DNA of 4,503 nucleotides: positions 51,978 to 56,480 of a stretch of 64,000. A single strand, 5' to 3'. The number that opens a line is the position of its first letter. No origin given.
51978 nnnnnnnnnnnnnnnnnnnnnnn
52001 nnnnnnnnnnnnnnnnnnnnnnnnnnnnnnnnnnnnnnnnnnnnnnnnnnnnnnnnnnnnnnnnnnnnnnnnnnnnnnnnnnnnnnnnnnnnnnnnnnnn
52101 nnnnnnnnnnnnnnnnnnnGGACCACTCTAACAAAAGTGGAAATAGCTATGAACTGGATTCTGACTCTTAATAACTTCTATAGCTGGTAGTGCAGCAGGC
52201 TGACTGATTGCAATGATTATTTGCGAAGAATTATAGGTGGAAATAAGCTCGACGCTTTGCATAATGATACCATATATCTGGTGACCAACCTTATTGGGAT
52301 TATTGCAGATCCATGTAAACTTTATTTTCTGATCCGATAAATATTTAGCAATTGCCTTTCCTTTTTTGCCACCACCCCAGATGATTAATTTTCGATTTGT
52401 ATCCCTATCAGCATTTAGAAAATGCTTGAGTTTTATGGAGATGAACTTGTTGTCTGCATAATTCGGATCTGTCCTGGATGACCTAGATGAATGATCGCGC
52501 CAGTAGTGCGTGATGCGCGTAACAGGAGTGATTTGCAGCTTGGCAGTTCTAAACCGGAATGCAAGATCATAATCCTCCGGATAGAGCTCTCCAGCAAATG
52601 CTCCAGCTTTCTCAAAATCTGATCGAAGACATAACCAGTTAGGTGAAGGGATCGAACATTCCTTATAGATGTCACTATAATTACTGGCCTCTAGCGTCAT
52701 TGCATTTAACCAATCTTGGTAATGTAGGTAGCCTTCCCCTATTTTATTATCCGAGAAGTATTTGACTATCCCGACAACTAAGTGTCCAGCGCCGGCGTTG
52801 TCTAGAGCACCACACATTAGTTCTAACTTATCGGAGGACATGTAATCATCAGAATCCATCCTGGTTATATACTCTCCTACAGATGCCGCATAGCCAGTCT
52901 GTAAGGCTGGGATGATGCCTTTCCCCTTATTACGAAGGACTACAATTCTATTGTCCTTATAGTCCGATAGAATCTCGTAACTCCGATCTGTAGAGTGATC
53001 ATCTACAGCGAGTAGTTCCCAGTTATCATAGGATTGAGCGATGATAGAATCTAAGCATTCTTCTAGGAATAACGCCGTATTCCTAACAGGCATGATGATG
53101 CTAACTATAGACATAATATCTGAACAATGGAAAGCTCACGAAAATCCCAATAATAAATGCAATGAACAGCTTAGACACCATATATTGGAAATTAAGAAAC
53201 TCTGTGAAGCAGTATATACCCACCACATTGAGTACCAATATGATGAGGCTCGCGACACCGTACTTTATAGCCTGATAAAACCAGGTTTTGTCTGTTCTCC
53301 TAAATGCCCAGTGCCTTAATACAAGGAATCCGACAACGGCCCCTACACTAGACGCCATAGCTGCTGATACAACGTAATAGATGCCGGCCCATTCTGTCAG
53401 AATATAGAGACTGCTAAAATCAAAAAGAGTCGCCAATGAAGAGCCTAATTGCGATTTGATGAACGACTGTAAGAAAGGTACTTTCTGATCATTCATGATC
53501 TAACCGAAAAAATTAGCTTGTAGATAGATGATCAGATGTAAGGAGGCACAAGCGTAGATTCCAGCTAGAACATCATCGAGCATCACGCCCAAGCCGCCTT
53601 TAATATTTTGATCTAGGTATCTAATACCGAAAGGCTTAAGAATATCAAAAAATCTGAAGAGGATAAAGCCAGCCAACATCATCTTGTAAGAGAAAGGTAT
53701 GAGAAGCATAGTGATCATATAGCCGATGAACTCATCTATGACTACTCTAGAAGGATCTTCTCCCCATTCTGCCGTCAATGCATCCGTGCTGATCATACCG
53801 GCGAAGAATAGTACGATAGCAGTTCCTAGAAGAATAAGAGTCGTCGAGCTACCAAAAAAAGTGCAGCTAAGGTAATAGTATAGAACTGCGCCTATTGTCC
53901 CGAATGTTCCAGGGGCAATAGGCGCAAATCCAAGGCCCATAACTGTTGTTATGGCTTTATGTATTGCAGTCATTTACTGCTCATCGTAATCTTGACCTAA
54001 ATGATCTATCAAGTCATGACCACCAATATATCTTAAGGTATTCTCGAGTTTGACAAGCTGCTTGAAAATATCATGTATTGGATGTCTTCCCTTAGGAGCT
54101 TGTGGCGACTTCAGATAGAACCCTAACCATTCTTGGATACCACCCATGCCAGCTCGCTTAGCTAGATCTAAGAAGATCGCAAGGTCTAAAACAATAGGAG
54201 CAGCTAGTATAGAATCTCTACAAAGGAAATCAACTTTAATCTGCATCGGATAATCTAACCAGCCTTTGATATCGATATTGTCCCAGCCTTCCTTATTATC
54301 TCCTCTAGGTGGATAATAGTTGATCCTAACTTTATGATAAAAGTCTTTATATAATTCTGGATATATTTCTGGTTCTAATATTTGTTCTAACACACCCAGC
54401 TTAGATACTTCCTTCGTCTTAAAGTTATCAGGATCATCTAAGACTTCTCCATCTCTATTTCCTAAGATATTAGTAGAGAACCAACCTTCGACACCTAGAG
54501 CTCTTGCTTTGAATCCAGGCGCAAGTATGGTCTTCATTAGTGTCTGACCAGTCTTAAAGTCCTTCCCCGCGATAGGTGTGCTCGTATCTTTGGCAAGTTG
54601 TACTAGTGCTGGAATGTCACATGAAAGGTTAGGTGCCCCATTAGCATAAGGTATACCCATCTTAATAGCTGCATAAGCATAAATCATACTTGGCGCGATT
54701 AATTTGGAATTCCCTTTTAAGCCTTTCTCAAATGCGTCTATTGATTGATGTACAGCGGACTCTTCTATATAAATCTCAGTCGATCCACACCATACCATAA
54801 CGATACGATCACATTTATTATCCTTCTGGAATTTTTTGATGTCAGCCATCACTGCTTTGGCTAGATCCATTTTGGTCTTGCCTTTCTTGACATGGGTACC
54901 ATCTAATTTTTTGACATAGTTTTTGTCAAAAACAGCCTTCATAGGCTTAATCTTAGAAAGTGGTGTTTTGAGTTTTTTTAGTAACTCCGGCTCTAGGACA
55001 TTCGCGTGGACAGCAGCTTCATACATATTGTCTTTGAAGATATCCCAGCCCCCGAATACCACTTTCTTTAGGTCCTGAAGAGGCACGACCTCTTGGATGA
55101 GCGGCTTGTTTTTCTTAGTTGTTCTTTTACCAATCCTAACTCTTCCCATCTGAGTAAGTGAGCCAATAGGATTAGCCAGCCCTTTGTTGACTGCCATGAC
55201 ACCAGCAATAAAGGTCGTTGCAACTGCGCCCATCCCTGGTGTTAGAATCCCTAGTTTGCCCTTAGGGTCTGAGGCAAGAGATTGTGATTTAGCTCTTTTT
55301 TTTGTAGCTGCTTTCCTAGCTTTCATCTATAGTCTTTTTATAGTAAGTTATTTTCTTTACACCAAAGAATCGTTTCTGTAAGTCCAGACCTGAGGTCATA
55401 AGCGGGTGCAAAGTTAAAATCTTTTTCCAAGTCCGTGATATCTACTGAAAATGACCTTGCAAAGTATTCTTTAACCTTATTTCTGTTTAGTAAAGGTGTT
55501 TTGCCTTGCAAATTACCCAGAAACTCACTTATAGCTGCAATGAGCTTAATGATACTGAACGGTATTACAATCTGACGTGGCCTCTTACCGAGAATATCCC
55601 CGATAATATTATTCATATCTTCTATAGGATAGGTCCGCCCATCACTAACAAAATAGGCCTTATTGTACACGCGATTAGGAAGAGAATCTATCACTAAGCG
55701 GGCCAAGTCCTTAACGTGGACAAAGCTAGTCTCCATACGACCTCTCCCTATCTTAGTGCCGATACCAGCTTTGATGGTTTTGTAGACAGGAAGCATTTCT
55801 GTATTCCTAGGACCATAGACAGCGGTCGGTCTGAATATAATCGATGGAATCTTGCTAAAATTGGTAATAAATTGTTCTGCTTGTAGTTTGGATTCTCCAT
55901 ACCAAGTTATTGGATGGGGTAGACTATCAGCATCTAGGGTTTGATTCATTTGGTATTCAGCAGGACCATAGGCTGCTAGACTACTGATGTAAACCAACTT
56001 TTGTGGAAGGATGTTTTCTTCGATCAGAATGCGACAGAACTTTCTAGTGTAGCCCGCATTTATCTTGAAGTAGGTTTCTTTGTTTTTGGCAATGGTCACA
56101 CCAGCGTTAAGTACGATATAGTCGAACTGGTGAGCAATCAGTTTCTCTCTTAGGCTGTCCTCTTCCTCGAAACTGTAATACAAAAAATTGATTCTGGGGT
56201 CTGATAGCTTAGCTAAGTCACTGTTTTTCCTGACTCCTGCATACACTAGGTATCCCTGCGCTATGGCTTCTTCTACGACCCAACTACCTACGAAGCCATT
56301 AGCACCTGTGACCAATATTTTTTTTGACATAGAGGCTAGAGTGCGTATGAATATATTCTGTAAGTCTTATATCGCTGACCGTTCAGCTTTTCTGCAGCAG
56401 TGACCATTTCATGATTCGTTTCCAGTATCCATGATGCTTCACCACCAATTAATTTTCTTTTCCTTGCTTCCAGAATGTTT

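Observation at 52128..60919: Ten co-directional, tightly packed genes joining a bacterial ceramide pathway to an inositol-phosphate head-group pathway and a GtrA/GT2 tail: candidate single-operon (glycosyl)inositol-phosphoceramide system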

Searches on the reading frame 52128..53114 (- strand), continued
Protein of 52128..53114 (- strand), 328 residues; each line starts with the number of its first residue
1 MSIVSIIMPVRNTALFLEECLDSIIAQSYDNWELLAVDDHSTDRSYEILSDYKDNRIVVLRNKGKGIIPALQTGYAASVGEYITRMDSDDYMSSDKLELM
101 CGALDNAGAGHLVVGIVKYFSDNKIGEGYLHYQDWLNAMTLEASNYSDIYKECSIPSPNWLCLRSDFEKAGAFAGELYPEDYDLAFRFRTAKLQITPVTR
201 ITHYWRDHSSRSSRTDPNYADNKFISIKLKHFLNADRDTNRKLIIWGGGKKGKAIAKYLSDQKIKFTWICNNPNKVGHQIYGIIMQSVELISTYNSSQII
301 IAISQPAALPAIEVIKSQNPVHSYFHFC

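Call 45: find_encoding_contigs(protein=P0197, flank=7000, max_places=1)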
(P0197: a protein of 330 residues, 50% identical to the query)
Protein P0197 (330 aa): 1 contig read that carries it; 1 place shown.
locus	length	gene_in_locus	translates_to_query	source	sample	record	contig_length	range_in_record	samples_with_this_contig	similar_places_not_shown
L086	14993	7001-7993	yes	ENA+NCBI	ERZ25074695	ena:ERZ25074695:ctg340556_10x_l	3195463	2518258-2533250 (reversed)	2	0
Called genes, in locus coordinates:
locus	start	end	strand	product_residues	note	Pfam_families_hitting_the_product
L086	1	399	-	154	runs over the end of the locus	PF07308:DUF1456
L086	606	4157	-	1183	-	PF18962:Por_Secre_tail (weak)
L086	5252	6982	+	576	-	PF03372:Exo_endo_phos, PF18962:Por_Secre_tail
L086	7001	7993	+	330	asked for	PF00535:Glycos_transf_2, PF10111:Glyco_tranf_2_2, PF13641:Glyco_tranf_2_3 (faint), PF13632:Glyco_trans_2_3 (weak)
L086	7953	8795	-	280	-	PF21302:Zn_ribbon_RlmA, PF08241:Methyltransf_11, PF08242:Methyltransf_12 (faint), PF13649:Methyltransf_25, PF13847:Methyltransf_31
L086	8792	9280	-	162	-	PF12680:SnoaL_2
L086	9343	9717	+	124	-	-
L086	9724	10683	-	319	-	-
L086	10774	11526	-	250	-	PF00072:Response_reg, PF04397:LytTR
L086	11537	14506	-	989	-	PF06580:His_kinase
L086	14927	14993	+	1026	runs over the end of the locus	PF18911:PKD_4, PF00801:PKD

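Call 66: find_encoding_contigs(protein=P0171, flank=10000, max_places=1)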
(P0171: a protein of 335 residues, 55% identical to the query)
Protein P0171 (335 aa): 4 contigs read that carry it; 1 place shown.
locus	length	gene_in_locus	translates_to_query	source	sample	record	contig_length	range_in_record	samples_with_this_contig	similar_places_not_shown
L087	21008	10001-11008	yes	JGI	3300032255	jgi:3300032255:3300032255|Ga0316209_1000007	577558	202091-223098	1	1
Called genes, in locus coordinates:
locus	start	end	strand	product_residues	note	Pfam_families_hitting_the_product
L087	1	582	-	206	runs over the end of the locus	PF00581:Rhodanese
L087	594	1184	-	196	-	PF04143:Sulf_transp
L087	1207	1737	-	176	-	PF04143:Sulf_transp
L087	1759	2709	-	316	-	PF03916:NrfD, PF14589:NrfD_2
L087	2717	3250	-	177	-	PF12837:Fer4_6 (faint), PF14697:Fer4_21 (faint), PF13237:Fer4_10 (weak), PF13247:Fer4_11, PF25160:LdpA_Fe-S-bd (weak), PF00037:Fer4, PF12797:Fer4_2 (weak), PF13237:Fer4_10 (weak), +2 more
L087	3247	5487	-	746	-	PF04879:Molybdop_Fe4S4 (faint), PF00384:Molybdopterin, PF01568:Molydop_binding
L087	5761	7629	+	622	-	PF14522:Cytochrome_C7 (faint), PF14537:Cytochrom_c3_2 (faint)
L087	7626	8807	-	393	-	PF00155:Aminotran_1_2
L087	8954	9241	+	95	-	PF00581:Rhodanese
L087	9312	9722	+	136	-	PF00472:RF-1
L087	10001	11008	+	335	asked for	PF00535:Glycos_transf_2, PF10111:Glyco_tranf_2_2, PF13506:Glyco_transf_21 (weak), PF13641:Glyco_tranf_2_3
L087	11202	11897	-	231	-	PF00849:PseudoU_synth_2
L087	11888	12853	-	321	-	PF05971:Methyltransf_10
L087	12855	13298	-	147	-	PF13673:Acetyltransf_10, PF00583:Acetyltransf_1, PF13508:Acetyltransf_7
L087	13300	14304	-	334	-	PF00149:Metallophos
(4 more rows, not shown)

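Call 67: find_encoding_contigs(protein=P0183, flank=10000, max_places=1)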
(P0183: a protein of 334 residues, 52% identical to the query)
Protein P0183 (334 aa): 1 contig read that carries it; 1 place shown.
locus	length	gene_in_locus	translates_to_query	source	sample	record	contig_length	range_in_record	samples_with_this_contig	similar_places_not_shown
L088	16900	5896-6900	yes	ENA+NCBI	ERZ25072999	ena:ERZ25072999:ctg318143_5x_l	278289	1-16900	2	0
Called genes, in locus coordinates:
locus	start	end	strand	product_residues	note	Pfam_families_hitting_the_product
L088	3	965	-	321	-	?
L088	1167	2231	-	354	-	PF01263:Aldose_epim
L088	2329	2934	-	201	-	PF00027:cNMP_binding (weak)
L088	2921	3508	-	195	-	PF00027:cNMP_binding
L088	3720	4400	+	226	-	-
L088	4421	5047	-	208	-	PF04299:FMN_bind_2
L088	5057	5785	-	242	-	PF00149:Metallophos, PF12850:Metallophos_2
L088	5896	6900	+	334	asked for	PF00535:Glycos_transf_2, PF10111:Glyco_tranf_2_2, PF13506:Glyco_transf_21 (faint)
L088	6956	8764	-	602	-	PF02771:Acyl-CoA_dh_N, PF02770:Acyl-CoA_dh_M, PF00441:Acyl-CoA_dh_1, PF08028:Acyl-CoA_dh_2, PF22924:ACOX_C_alpha1 (weak), PF21263:Acyl-CoA-dh_C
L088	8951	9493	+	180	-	PF16231:DUF4890, PF07813:LTXXQ (faint)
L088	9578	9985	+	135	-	PF07648:Kazal_2 (faint), PF00050:Kazal_1 (weak)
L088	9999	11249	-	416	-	PF00171:Aldedh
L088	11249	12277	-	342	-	PF00696:AA_kinase, PF01472:PUA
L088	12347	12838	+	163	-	PF06172:Cupin_5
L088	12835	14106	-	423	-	PF00909:Ammonium_transp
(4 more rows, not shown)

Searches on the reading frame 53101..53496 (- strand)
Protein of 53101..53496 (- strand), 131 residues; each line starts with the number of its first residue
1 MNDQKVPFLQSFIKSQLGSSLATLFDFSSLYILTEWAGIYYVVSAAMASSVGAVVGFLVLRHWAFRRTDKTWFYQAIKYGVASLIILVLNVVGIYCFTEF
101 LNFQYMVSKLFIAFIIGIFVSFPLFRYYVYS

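Call 6: search_protein_families(library=pfam, proteins=[window:53101-53496:-], max_evalue=0.01)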
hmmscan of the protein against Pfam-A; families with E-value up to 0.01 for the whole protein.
window:53101-53496:- (131 aa): 1 family
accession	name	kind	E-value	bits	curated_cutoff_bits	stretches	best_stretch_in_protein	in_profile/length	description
PF04138.20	GtrA_DPMS_TM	-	2.5e-15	57.2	26.1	1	21-129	8-116/117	GtrA/DPMS, transmembrane domain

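Call 7: search_protein_families(library=ncbifam, proteins=[window:53101-53496:-], max_evalue=0.01)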
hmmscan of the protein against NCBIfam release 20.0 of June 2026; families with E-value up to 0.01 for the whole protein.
window:53101-53496:- (131 aa): 0 families

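Call 31: search_protein_families(library=ncbifam, proteins=[window:53101-53496:-], max_evalue=10)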
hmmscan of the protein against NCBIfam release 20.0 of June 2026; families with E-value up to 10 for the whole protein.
window:53101-53496:- (131 aa): 2 families
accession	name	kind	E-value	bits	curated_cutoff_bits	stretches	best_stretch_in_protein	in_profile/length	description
TIGR03364.1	HpnW_proposed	hypoth_equivalog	0.14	11.2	285.1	1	4-42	292-330/365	TIGR03364 family FAD-dependent oxidoreductase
NF009292.0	PRK12651.1-3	equivalog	1.1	9.3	213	1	87-128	5-45/158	Na+/H+ antiporter subunit E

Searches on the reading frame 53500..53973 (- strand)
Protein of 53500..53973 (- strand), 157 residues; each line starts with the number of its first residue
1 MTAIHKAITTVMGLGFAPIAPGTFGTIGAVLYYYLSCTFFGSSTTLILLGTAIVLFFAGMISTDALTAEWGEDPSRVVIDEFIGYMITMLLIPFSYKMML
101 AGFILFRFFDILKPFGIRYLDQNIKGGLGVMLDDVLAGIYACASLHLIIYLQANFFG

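Call 6: search_protein_families(library=pfam, proteins=[window:53500-53973:-], max_evalue=0.01)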
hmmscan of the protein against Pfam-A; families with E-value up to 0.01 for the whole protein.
window:53500-53973:- (157 aa): 1 family
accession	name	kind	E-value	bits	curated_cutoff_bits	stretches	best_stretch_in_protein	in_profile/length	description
PF04608.18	PgpA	-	1.9e-42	145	28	1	8-148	2-140/141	Phosphatidylglycerophosphatase A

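Call 7: search_protein_families(library=ncbifam, proteins=[window:53500-53973:-], max_evalue=0.01)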
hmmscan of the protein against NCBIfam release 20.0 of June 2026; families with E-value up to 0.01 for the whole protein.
window:53500-53973:- (157 aa): 2 families
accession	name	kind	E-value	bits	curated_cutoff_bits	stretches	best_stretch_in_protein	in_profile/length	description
NF008288.0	PRK11068.1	equivalog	5.9e-31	107.6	226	1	7-151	17-159/165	phosphatidylglycerophosphatase A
TIGR03161.1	ribazole_CobZ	equivalog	0.00039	20.8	152.5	1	65-146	70-137/140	alpha-ribazole phosphatase CobZ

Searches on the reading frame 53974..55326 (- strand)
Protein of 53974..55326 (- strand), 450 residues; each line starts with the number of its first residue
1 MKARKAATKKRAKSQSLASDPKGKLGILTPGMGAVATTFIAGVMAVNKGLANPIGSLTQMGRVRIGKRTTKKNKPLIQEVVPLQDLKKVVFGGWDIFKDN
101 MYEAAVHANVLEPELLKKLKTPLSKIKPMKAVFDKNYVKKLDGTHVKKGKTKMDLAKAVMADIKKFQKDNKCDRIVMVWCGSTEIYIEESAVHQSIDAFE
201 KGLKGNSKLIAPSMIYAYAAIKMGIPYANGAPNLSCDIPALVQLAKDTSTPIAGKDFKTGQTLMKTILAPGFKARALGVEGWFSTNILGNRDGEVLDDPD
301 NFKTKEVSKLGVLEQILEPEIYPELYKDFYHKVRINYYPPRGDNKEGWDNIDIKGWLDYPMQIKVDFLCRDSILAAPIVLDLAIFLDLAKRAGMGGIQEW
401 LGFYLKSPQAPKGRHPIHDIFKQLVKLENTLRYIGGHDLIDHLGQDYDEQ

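Call 6: search_protein_families(library=pfam, proteins=[window:53974-55326:-], max_evalue=0.01)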
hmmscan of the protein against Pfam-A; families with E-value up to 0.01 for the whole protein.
window:53974-55326:- (450 aa): 2 families
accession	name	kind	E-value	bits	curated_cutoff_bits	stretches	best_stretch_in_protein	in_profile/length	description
PF07994.18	NAD_binding_5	-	2.1e-100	336.8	25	1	25-432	1-321/321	Myo-inositol-1-phosphate synthase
PF01658.22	Inos-1-P_synth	-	4.1e-33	114.2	27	1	260-372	1-107/107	Myo-inositol-1-phosphate synthase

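Call 7: search_protein_families(library=ncbifam, proteins=[window:53974-55326:-], max_evalue=0.01)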
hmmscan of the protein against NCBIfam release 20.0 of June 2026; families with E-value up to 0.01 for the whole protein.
window:53974-55326:- (450 aa): 1 family
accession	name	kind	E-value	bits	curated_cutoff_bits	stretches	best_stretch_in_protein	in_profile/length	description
TIGR03450.1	mycothiol_INO1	equivalog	2.3e-08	33.6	638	1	215-409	141-339/355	inositol-3-phosphate synthase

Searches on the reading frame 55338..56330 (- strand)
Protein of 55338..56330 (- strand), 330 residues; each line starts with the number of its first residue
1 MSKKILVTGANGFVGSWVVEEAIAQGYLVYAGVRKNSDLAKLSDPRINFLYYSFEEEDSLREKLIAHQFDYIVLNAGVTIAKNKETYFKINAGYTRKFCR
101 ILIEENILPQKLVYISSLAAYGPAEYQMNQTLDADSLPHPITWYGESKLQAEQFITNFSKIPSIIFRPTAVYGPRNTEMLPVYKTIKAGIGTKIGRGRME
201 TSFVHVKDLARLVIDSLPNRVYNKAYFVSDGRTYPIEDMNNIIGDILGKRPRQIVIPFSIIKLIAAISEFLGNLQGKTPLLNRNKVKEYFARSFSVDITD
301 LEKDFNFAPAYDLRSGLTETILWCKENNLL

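Call 6: search_protein_families(library=pfam, proteins=[window:55338-56330:-], max_evalue=0.01)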
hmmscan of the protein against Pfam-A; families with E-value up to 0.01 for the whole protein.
window:55338-56330:- (330 aa): 7 families
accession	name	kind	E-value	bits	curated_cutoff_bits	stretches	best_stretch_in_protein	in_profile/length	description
PF01370.27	Epimerase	-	3.9e-28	98.9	20.9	1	5-217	1-225/240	NAD dependent epimerase/dehydratase family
PF16363.11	GDP_Man_Dehyd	-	2e-14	54.3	27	1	6-249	1-268/332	GDP-mannose 4,6 dehydratase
PF01073.25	3Beta_HSD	-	4.9e-12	45.9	22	1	6-250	1-271/280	3-beta hydroxysteroid dehydrogenase/isomerase family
PF04321.23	RmlD_sub_bind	-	8.4e-11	41.9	27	1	4-179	2-159/287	RmlD substrate binding domain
PF07993.18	NAD_binding_4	-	2.1e-10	40.7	20.1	1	65-205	85-241/258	Male sterility protein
PF13460.12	NAD_binding_10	-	2.8e-10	40.8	27.2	1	9-182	1-157/184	NAD(P)H-binding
PF05368.20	NmrA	-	2.8e-05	24.3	27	1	1-76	1-80/298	NmrA-like family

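Call 7: search_protein_families(library=ncbifam, proteins=[window:55338-56330:-], max_evalue=0.01)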
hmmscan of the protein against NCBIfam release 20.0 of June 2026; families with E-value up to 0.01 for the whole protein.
window:55338-56330:- (330 aa): 35 families (the best 25 are shown)
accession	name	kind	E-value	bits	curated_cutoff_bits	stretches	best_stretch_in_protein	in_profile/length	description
TIGR03466.1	HpnA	hypoth_equivalog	4.6e-25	88.2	367.65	1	4-328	2-325/327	hopanoid-associated sugar epimerase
NF042422.1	oxyalk_red_OleD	equivalog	1.1e-15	57.9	580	1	4-319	2-323/329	2-alkyl-3-oxoalkanoate reductase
TIGR02197.1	heptose_epim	equivalog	1.2e-14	54.2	274.6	1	5-249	1-262/316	ADP-glyceromanno-heptose 6-epimerase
TIGR01777.1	yfcH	hypoth_equivalog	5e-14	52.6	207.35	1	5-264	1-257/292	TIGR01777 family oxidoreductase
NF042423.1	oxyalk_red_Shew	equivalog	6e-14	51.8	580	1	3-318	9-329/331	2-alkyl-3-oxoalkanoate reductase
TIGR01181.1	dTDP_gluc_dehyt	equivalog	3.5e-13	49.3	365.1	1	4-328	1-315/321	dTDP-glucose 4,6-dehydratase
TIGR01179.1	galE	equivalog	1.2e-12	47.4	262.3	1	4-161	1-162/332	UDP-glucose 4-epimerase GalE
NF050030.1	thlkprotThyD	equivalog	1.4e-12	47.4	400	1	4-264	2-266/305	thylakoid membrane protein ThyD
NF052578.1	StrlDmthSdmBMthl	equivalog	9.3e-11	42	600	1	5-328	3-326/328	sterol demethylase protein SdmB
TIGR04180.1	EDH_00030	hypoth_equivalog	1.3e-10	40.8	475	1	5-249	1-258/297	NAD-dependent 4,6-dehydratase LegB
TIGR01746.1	Thioester-redct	subfamily_domain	7.8e-09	35.2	213.35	2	65-174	85-198/371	thioester reductase domain-containing protein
NF043036.1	ErythonDh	equivalog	1.6e-08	34.1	325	1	4-160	2-165/321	D-erythronate dehydrogenase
TIGR01214.1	rmlD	equivalog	1.8e-08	33.8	224.05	1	4-176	1-155/285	dTDP-4-dehydrorhamnose reductase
NF005539.0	PRK07201.1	equivalog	3.2e-07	29.4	549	1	5-177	3-183/657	SDR family oxidoreductase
NF006120.0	PRK08264.1-6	subfamily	1.3e-06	28.1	274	1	2-82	7-92/246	SDR family oxidoreductase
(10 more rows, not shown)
